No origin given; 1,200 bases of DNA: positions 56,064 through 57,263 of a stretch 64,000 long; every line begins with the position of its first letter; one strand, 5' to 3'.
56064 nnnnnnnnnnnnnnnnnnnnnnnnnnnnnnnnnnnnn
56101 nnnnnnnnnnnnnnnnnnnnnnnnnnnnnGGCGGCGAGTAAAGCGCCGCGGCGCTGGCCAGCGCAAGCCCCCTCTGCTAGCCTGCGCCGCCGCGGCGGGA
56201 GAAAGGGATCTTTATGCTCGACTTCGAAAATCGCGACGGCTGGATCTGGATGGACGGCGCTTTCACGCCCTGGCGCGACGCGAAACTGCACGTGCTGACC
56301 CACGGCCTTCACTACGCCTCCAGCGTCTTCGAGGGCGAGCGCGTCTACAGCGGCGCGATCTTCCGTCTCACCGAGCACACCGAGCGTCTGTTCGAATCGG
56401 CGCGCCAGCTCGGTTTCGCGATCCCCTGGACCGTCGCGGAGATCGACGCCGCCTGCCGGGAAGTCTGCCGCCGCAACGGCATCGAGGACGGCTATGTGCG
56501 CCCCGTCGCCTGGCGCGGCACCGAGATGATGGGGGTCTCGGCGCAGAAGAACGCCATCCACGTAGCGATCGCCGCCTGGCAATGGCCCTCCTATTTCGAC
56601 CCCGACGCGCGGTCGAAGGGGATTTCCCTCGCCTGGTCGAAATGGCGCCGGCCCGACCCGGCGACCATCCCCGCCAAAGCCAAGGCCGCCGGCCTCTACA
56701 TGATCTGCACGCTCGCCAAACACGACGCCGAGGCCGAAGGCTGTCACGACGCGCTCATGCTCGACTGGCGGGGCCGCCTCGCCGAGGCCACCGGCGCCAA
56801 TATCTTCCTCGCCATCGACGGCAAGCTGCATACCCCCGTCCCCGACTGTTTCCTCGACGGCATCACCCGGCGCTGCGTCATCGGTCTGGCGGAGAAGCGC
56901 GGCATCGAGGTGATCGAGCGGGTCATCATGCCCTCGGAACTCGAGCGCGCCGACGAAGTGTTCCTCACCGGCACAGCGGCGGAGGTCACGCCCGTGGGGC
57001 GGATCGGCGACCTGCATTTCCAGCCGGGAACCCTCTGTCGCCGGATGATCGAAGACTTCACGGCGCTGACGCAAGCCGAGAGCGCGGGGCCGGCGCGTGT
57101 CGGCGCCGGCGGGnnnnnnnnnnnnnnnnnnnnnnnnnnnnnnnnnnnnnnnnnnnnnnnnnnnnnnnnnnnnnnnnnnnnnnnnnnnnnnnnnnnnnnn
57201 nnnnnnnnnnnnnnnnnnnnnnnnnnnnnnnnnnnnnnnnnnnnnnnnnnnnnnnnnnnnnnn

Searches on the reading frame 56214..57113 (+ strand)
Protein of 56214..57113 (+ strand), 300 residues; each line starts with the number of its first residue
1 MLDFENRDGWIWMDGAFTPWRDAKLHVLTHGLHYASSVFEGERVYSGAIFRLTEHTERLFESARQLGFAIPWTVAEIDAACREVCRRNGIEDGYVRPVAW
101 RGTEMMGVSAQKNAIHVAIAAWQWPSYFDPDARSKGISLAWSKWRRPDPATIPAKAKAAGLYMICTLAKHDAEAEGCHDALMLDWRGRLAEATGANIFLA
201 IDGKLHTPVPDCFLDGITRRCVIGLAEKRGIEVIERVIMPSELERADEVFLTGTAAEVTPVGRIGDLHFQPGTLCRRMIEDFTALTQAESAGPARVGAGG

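Call 54: list_cluster_members(proteins=[window:56214-57113:+, window:25866-27863:+, window:48290-49939:-, window:53560-54876:-])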
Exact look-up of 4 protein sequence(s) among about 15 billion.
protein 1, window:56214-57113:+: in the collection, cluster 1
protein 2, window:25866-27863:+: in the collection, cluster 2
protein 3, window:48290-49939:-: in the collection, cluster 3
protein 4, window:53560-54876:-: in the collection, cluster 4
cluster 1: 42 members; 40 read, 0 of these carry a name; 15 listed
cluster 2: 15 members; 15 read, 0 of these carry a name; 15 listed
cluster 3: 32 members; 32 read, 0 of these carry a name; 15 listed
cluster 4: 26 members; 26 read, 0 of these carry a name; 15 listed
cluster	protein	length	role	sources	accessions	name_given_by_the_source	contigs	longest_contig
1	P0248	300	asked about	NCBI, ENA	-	-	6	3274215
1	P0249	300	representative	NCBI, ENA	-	-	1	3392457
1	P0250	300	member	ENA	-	-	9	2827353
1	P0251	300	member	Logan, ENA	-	-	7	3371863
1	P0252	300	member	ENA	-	-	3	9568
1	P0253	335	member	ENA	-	-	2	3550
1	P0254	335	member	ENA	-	-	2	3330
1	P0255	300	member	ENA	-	-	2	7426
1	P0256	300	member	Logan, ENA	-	-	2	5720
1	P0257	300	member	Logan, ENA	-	-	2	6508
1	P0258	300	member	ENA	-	-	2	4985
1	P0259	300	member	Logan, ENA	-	-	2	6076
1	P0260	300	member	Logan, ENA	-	-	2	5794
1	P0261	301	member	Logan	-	-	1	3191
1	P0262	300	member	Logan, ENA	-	-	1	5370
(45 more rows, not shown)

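Call 55: find_encoding_contigs(protein=P0250, flank=7000, max_places=10)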
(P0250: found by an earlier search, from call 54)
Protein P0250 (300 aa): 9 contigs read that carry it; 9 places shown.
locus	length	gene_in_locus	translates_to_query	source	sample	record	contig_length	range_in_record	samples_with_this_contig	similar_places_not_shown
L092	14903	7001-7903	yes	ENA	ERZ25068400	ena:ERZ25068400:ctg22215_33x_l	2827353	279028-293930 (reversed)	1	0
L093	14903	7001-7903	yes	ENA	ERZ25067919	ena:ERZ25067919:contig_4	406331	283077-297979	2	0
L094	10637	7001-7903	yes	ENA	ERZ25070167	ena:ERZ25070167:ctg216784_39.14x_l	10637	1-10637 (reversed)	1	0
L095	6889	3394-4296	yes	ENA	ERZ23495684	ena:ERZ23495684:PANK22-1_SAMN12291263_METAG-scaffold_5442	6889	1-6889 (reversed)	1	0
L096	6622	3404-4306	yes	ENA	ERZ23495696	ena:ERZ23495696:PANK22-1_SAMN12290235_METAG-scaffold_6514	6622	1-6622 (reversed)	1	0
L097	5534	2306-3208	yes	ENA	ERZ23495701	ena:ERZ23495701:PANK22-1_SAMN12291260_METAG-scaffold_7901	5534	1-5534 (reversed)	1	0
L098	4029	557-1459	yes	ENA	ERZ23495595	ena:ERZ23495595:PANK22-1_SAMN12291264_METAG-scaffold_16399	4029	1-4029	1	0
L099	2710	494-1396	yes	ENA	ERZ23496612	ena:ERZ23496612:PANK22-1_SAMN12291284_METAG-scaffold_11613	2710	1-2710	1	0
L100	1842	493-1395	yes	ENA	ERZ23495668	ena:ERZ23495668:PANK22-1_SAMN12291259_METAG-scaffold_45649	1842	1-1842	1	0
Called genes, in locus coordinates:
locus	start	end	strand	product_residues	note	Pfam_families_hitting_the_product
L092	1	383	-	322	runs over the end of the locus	PF00005:ABC_tran, PF08352:oligo_HPY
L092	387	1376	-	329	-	PF00005:ABC_tran, PF08352:oligo_HPY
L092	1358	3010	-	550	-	PF00496:SBP_bac_5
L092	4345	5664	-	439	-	PF00672:HAMP (weak), PF00512:HisKA, PF02518:HATPase_c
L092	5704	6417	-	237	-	PF00072:Response_reg, PF00486:Trans_reg_C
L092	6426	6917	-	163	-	PF12802:MarR_2, PF13463:HTH_27 (weak)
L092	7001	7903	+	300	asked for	PF01063:Aminotran_4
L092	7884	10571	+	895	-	PF01411:tRNA-synt_2c, PF07973:tRNA_SAD, PF02272:DHHA1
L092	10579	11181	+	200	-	-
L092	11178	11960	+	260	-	PF01555:N6_N4_Mtase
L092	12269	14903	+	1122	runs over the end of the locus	PF02384:N6_Mtase (weak), PF18135:Type_ISP_C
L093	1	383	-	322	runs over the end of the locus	PF00005:ABC_tran, PF08352:oligo_HPY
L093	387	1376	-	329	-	PF00005:ABC_tran, PF08352:oligo_HPY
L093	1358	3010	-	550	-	PF00496:SBP_bac_5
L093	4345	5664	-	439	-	PF00672:HAMP (weak), PF00512:HisKA, PF02518:HATPase_c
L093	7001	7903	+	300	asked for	PF01063:Aminotran_4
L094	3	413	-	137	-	?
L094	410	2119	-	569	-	PF00496:SBP_bac_5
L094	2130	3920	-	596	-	PF03235:GmrSD_N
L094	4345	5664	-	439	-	PF00672:HAMP (weak), PF00512:HisKA, PF02518:HATPase_c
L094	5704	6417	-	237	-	PF00072:Response_reg, PF00486:Trans_reg_C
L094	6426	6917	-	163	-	PF12802:MarR_2, PF13463:HTH_27 (weak)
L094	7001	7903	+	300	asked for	PF01063:Aminotran_4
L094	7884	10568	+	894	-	PF01411:tRNA-synt_2c, PF07973:tRNA_SAD, PF02272:DHHA1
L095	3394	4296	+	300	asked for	PF01063:Aminotran_4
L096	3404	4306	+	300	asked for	PF01063:Aminotran_4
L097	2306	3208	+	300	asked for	PF01063:Aminotran_4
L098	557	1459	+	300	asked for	PF01063:Aminotran_4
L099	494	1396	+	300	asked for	PF01063:Aminotran_4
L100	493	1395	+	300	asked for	PF01063:Aminotran_4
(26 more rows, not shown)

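Call 72: search_protein_families(library=padloc, proteins=[L094:2130-3917:-], max_evalue=0.001)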
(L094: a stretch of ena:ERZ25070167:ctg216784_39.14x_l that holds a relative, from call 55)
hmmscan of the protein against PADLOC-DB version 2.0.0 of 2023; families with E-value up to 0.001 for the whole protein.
L094:2130-3917:- (595 aa): 13 families
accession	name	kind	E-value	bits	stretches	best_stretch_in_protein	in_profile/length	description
PDLC04151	HEC-05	-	2.4e-22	77.4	1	4-577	25-594/600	-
PDLC04709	PDC-M55C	-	1.4e-21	74.8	1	7-417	17-394/554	-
PDLC04150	HEC-05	-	1.6e-13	48.4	1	5-345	8-344/583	-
PDLC04157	HEC-06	-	1.2e-10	38.6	1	66-253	45-231/558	-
PDLC04153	HEC-05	-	2.9e-10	37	1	17-111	19-113/621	-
PDLC04155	HEC-06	-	7.4e-09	32.6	1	67-270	44-257/562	-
PDLC04027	PD-T4-2_A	-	1.9e-08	31.8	1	9-52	42-86/363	-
PDLC03877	NsnA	-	2.6e-07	28.3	0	2-48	48-96/385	-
PDLC02700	Orf5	-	8.1e-07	26.1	0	67-268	36-241/555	Orf5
PDLC04154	HEC-06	-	2.8e-06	24.3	0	82-250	60-235/569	-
PDLC02792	SspE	-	8.5e-06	22.4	1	6-143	12-137/771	SspE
PDLC02693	Orf5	-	1.7e-05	22.1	0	94-250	64-206/543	Orf5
PDLC02687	Orf5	-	0.00021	18.2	0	82-250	54-229/543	Orf5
